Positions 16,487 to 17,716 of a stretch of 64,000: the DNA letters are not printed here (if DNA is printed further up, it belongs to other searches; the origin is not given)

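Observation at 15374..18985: Co-transcribed FGE-sulfatase (FGS) domain lipoprotein and vWA–MYXO-CTERM protein, both decorated with '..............' Cys repeats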

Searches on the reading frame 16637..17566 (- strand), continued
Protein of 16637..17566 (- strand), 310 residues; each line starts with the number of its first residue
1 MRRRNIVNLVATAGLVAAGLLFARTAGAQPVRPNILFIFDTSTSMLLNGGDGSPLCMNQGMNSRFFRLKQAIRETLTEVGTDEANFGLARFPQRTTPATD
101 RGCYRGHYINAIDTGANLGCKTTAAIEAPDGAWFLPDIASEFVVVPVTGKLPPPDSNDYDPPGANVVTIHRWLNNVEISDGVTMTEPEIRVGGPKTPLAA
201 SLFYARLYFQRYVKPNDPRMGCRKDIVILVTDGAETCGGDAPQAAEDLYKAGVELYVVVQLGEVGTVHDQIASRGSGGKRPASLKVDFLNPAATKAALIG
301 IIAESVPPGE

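Call 71: find_encoding_contigs(protein=P0269, flank=8000, max_places=1)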
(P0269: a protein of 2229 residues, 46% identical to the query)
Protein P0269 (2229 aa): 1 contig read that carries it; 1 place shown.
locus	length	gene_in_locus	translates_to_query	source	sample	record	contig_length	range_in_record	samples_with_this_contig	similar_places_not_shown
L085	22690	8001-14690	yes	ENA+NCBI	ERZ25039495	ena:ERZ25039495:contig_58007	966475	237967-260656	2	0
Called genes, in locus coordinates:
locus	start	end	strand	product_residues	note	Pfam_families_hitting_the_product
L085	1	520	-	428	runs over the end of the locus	-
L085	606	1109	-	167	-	PF13669:Glyoxalase_4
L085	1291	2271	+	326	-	PF00579:tRNA-synt_1b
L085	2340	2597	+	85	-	-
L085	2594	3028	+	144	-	PF01850:PIN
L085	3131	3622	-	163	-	-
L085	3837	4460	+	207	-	PF00485:PRK, PF01121:CoaE (faint), PF13238:AAA_18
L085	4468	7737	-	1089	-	PF00072:Response_reg (faint), PF00515:TPR_1 (weak), PF07719:TPR_2 (faint), PF13414:TPR_11 (faint)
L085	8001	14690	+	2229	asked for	PF11617:Cu-binding_MopE (weak), PF03781:FGE-sulfatase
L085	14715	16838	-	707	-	PF01590:GAF, PF13185:GAF_2 (weak), PF01590:GAF, PF13185:GAF_2, PF13492:GAF_3 (weak), PF00990:GGDEF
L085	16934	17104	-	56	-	-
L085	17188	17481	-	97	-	PF04977:DivIC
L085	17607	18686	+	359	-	PF01628:HrcA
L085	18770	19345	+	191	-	PF01025:GrpE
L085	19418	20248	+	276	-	PF00012:HSP70, PF06723:MreB_Mbl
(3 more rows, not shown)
